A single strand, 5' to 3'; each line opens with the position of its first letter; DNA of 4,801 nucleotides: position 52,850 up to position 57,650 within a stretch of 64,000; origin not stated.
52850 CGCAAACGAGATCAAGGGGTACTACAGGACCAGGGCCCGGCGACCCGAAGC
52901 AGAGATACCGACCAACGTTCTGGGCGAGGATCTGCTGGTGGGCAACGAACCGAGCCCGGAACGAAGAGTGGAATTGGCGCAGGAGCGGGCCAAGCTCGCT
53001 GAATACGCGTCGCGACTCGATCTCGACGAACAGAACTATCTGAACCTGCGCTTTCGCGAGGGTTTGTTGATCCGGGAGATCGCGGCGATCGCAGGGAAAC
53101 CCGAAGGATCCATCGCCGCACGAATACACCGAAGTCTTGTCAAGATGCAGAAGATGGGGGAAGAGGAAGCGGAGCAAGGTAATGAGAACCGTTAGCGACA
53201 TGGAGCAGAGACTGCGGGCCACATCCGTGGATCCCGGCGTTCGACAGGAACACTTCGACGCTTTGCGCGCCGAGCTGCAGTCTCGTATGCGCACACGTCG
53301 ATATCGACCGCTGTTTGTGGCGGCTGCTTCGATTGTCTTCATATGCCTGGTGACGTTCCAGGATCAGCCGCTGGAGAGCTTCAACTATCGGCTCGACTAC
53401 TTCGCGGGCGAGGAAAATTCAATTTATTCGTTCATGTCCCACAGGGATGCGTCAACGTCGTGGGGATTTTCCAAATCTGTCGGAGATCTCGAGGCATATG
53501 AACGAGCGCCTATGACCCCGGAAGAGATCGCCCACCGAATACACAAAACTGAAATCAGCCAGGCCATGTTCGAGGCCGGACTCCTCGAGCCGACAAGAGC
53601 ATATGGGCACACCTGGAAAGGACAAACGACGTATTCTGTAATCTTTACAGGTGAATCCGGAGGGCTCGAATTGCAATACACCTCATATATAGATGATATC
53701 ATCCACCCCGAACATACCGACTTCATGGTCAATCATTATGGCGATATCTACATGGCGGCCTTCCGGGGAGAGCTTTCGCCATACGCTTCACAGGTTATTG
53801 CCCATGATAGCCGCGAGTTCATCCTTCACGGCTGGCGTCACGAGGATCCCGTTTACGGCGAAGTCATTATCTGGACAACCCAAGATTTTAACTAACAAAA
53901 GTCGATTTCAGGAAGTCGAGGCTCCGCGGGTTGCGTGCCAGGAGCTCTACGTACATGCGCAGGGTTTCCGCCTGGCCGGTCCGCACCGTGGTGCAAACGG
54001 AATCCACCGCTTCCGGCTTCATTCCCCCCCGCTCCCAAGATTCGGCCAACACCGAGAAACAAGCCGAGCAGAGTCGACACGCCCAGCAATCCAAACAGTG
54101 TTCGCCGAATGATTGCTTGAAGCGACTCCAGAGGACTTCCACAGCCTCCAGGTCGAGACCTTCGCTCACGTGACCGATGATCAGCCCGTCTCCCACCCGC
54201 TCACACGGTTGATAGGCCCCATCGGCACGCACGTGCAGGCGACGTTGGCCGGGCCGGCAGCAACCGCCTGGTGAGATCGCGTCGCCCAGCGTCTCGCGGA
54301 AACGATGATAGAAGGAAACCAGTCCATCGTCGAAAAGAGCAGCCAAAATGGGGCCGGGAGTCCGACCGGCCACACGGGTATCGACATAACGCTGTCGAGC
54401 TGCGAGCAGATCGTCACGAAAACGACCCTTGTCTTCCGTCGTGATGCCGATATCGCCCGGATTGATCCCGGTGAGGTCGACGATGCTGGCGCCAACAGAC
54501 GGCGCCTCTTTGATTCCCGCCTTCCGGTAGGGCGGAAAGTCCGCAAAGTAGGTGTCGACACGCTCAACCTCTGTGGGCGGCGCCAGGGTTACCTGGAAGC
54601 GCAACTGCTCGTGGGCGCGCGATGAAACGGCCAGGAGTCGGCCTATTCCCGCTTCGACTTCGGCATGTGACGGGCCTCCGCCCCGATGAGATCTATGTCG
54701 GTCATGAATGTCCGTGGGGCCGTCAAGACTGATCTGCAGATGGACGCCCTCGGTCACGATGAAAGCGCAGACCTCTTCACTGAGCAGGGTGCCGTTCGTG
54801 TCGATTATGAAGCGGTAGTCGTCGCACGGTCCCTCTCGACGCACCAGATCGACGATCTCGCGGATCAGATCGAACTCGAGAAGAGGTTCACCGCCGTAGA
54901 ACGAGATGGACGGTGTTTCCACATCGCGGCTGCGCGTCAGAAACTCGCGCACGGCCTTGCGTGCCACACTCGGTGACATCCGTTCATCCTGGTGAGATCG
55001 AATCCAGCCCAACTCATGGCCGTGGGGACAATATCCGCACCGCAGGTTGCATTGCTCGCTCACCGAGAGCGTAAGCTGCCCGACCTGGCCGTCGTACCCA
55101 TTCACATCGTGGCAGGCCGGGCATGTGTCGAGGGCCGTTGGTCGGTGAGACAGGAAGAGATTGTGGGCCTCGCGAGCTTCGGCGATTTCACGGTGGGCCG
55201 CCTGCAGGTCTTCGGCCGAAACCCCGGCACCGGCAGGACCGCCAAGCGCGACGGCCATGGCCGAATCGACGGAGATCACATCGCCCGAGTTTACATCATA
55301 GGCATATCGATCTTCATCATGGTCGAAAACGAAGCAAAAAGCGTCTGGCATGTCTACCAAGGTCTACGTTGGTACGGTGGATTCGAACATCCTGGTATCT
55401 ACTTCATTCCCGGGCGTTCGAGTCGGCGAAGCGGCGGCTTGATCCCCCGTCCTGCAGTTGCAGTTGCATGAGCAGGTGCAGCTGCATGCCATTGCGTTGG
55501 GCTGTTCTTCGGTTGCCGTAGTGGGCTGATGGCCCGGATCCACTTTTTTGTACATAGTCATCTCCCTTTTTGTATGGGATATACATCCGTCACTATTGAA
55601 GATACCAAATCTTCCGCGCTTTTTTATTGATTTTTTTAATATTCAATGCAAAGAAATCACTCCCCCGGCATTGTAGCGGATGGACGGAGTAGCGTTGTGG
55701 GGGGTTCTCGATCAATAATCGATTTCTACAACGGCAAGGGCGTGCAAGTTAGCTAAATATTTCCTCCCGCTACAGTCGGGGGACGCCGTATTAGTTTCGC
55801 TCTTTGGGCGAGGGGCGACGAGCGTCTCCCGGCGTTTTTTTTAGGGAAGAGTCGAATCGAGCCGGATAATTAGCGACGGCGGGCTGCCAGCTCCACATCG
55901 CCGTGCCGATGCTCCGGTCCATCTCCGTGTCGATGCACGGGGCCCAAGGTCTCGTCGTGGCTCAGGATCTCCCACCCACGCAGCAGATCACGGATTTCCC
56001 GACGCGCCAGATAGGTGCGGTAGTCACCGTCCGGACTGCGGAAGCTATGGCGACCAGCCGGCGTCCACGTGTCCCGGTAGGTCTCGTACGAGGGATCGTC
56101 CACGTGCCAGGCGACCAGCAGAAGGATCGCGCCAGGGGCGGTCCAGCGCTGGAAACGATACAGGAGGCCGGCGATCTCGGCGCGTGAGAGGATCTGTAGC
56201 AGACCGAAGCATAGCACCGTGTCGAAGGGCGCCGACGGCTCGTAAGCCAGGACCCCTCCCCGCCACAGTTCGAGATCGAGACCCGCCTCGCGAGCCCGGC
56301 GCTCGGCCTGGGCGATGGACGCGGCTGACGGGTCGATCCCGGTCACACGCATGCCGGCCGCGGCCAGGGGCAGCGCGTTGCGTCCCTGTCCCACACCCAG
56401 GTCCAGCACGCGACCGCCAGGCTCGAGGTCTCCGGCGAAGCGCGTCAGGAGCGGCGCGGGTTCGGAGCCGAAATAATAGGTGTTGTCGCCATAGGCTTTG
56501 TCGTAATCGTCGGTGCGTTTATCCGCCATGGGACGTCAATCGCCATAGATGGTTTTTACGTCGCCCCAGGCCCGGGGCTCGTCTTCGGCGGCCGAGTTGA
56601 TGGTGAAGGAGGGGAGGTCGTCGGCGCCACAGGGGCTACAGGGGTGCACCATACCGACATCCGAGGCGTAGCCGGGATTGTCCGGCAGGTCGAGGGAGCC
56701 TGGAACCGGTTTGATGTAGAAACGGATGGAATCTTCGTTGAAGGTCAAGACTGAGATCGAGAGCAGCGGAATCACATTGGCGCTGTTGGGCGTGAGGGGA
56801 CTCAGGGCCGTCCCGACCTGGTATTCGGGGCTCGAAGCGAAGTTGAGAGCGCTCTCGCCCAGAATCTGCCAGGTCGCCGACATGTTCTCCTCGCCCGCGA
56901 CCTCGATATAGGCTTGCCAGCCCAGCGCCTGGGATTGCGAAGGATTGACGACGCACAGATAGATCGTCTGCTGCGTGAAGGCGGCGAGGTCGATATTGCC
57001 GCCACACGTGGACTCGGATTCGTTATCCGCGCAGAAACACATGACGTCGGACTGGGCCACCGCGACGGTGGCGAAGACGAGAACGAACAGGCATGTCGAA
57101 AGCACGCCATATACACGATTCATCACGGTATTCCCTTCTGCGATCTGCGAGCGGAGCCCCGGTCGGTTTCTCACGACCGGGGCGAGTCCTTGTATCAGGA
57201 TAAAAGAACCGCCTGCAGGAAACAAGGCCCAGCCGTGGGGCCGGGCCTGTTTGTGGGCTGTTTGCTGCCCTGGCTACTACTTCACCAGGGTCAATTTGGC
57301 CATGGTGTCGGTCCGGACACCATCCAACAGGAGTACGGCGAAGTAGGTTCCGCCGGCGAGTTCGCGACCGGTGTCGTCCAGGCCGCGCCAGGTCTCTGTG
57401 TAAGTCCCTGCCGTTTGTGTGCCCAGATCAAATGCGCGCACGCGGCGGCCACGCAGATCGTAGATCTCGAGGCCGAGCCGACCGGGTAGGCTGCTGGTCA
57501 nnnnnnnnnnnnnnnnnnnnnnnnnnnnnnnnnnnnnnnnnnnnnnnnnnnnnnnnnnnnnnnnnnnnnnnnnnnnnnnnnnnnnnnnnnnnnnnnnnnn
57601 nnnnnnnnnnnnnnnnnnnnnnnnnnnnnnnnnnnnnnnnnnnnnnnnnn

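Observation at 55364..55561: Precursor core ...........: six Cys alternating with Ser/Thr/Asn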

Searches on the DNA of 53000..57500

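Call 39: search_rna_families(source=window, start=53000, end=57500, threshold=evalue, max_evalue=1)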
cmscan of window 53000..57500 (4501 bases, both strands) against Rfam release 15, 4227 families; matches with E-value up to 1: 1.
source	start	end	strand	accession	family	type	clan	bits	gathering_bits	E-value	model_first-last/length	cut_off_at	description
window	54074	54275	-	RF01946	KCNQ1OT1_1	Gene; lncRNA;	-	12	70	0.4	1-464/464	no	KCNQ1 overlapping transcript 1 conserved region 1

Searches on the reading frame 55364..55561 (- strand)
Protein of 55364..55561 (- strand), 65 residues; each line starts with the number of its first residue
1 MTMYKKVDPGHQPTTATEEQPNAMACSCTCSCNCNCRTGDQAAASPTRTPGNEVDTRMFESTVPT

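Call 3: search_protein_families(library=ncbifam, proteins=[window:55364-55561:-], max_evalue=0.1)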
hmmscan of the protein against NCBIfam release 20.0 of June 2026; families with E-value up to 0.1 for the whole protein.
window:55364-55561:- (65 aa): 0 families

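Call 4: search_protein_families(library=pfam, proteins=[window:55364-55561:-], max_evalue=0.1)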
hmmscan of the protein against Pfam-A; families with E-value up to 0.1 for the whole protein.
window:55364-55561:- (65 aa): 0 families

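Call 6: find_homologous_proteins(query=window:55364-55561:-, max_evalue=10)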
Query window:55364-55561:-: no candidate shares three 5-residue words with the query. No homologue found.

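Call 19: search_protein_families(library=ncbifam, proteins=[window:55367-55555:-], max_evalue=10)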
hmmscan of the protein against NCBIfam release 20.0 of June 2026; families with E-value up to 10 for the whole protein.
seq(63 aa): 0 families

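Call 30: find_homologous_proteins(query=A2, max_evalue=10)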
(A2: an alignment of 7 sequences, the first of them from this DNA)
Query A2 (7 sequences) (63 aa, profile of the alignment): 13 proteins with E <= 10 among 99 candidates.
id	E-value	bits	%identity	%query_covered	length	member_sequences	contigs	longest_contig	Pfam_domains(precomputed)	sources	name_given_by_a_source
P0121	1.3e-26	110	49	100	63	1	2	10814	-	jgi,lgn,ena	-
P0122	3.0e-25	106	62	100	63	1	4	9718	-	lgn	-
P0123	6.3e-25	105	45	100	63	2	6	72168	-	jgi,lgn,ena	-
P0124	9.3e-24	101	44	100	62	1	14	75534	-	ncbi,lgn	-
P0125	8.5e-23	98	42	100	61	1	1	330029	-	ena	-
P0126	3.5e-19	87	56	100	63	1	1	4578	-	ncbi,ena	-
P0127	1.4e-17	81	75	25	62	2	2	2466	-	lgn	-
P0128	1.0e-12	66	41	81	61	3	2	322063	-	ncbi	-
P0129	1.5e-8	52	37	81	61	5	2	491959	-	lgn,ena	-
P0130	1.3e-7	50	44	83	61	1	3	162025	-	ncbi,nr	ncbi:MAG: hypothetical protein IPH09_16235 [bacterium]|nr:hypothetical protein [bacterium] MBK770239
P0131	3.5e-7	48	37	81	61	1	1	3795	-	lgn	-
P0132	6.6e-7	47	45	81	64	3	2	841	-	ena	-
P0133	3.3e-6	45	35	81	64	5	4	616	-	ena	-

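Call 37: search_protein_representatives(protein=window:55364-55555:-)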
Query: 63 residues. Proteins with E-value up to 0.001 (for the whole library): 9; up to 1e-10: 1; up to 1e-30: 0. The best 9 are listed.
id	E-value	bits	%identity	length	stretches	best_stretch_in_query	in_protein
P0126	2.3e-15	71.7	56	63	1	1-63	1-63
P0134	2.9e-10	55.7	62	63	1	1-40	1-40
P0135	2.0e-09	53.0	45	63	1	1-56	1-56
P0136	2.4e-08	49.6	52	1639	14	35-55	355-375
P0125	3.5e-08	49.1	51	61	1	1-62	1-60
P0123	2.3e-07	46.5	47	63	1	1-63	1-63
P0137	2.5e-07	46.4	51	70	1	1-43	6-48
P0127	9.6e-07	44.6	46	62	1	2-60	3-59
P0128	6.7e-04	35.6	44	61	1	1-54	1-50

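Call 42: find_encoding_contigs(protein=P0128, flank=4000, max_places=1)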
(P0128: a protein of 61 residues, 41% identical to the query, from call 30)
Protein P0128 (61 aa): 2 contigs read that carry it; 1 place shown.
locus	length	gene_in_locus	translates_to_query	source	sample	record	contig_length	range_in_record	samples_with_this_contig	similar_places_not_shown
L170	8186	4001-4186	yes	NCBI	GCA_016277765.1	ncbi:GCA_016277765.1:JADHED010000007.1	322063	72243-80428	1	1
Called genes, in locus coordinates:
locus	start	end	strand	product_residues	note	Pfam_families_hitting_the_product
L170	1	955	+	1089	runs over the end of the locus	PF00873:ACR_tran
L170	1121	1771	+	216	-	-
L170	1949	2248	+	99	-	-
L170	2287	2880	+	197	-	-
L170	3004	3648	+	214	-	PF08241:Methyltransf_11 (faint), PF03848:TehB, PF13489:Methyltransf_23 (weak), PF13649:Methyltransf_25 (weak)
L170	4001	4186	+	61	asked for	-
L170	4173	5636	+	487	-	PF04055:Radical_SAM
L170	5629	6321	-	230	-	-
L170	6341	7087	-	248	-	PF04542:Sigma70_r2, PF08281:Sigma70_r4_2, PF04545:Sigma70_r4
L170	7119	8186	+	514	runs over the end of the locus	PF20695:UbiD_N, PF01977:UbiD, PF20696:UbiD_C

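Call 43: find_encoding_contigs(protein=P0129, flank=4000, max_places=1)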
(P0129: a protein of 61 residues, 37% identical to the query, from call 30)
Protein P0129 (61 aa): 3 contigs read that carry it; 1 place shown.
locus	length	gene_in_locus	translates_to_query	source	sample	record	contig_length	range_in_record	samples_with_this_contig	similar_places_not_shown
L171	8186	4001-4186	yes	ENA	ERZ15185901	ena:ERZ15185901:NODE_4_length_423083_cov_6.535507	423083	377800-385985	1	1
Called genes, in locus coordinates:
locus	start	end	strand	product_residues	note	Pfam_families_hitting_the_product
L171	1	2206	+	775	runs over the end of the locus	PF13860:FlgD_ig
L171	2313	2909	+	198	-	-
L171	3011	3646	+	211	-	PF13649:Methyltransf_25 (weak)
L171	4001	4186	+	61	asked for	-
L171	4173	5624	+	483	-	PF04055:Radical_SAM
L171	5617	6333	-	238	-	-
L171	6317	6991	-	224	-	PF04542:Sigma70_r2, PF08281:Sigma70_r4_2, PF04545:Sigma70_r4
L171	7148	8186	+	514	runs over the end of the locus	PF20695:UbiD_N, PF01977:UbiD, PF20696:UbiD_C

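Call 44: find_encoding_contigs(protein=P0130, flank=4000, max_places=1)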
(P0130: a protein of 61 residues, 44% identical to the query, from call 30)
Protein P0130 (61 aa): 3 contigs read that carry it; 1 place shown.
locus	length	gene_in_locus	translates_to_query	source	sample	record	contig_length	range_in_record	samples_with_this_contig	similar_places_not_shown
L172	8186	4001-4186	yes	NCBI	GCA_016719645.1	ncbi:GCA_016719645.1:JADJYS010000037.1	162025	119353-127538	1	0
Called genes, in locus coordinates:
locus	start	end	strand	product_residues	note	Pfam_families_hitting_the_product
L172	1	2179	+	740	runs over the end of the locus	PF13860:FlgD_ig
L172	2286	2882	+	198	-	-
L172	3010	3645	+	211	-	PF13649:Methyltransf_25 (faint)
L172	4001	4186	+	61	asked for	-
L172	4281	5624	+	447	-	PF04055:Radical_SAM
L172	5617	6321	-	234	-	-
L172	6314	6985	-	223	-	PF07638:Sigma70_ECF (weak), PF04542:Sigma70_r2, PF08281:Sigma70_r4_2, PF04545:Sigma70_r4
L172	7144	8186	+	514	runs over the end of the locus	PF20695:UbiD_N, PF01977:UbiD, PF20696:UbiD_C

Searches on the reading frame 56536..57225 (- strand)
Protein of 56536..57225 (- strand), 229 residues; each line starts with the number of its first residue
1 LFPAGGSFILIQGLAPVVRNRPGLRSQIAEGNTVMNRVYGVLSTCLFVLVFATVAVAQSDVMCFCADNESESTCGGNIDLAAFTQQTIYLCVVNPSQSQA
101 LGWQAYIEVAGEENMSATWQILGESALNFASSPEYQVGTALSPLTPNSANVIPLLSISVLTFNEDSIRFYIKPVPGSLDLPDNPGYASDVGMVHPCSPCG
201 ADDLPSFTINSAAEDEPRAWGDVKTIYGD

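Call 3: search_protein_families(library=ncbifam, proteins=[window:56536-57225:-], max_evalue=0.1)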
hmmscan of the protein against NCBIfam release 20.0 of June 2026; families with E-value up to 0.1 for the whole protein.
window:56536-57225:- (229 aa): 1 family
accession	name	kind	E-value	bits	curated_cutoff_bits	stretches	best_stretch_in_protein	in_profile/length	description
NF051466.1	MSP1_alpha_C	equivalog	0.034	13.8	125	1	25-101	105-174/224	major surface protein MSP1 subunit alpha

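Call 4: search_protein_families(library=pfam, proteins=[window:56536-57225:-], max_evalue=0.1)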
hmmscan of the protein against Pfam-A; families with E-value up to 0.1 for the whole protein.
window:56536-57225:- (229 aa): 0 families
